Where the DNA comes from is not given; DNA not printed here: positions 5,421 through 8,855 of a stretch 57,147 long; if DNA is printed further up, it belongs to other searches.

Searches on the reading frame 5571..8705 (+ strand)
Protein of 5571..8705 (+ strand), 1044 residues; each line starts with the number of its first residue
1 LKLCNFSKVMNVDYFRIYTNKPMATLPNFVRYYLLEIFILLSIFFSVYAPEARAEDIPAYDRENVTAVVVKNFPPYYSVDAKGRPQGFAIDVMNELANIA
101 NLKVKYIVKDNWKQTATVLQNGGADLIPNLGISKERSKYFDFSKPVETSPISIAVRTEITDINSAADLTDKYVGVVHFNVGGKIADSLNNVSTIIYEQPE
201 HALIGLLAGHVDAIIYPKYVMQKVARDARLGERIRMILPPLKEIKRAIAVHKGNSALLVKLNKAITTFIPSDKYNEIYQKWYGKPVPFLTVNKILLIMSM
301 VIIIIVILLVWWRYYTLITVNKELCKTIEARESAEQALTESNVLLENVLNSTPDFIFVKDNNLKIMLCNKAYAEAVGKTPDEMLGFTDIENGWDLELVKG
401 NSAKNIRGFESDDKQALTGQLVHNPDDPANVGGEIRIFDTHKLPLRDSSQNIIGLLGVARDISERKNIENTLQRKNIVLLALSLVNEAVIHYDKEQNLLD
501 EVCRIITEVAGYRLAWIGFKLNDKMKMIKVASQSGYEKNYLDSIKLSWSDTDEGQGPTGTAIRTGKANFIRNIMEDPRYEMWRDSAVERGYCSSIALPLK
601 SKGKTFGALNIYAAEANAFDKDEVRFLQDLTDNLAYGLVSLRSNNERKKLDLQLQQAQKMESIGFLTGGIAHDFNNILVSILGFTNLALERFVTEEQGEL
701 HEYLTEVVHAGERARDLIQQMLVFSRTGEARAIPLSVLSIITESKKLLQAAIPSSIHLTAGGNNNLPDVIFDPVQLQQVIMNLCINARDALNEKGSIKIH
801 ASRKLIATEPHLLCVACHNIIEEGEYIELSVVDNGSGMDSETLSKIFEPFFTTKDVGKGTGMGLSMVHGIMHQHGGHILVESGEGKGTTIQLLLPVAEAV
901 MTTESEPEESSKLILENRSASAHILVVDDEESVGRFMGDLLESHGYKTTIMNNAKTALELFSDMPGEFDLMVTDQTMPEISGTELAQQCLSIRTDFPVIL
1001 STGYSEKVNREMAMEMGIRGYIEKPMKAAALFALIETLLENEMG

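Call 54: search_protein_families(library=pfam, proteins=[window:5571-8705:+])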
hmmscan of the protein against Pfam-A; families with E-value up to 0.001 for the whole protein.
window:5571-8705:+ (1044 aa): 11 families
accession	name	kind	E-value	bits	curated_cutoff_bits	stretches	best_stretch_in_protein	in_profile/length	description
PF00497.25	SBP_bac_3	-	2.8e-27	95.5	26.4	1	67-284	3-132/132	Bacterial extracellular solute-binding proteins, family 3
PF02518.31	HATPase_c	-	4.8e-23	82.2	26.4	1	772-897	2-110/111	Histidine kinase-, DNA gyrase B-, and HSP90-like ATPase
PF00072.30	Response_reg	-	5.3e-20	72.1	30.2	1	924-1035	1-110/111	Response regulator receiver domain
PF13185.12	GAF_2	-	1.2e-18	68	28.6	1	496-635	5-132/136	GAF domain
PF08448.16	PAS_4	-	3e-18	66.5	23.1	1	349-466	1-109/110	PAS fold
PF01590.32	GAF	-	8.9e-13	49.4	22.4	1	497-635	4-130/133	GAF domain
PF00989.32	PAS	-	2.5e-09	37.6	22.6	1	345-462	3-113/113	PAS fold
PF00512.31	HisKA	-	2.1e-08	34.5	26.9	1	666-727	5-63/66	His Kinase A (phospho-acceptor) domain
PF13188.13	PAS_8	-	0.00018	21.8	21.8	0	345-389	3-47/65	PAS domain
PF10613.14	Lig_chan-Glu_bd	-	0.00028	21.4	30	0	75-157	12-113/115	Ligated ion channel L-glutamate- and glycine-binding site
PF13426.13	PAS_9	-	0.00045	20.9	27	0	353-464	1-103/103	PAS domain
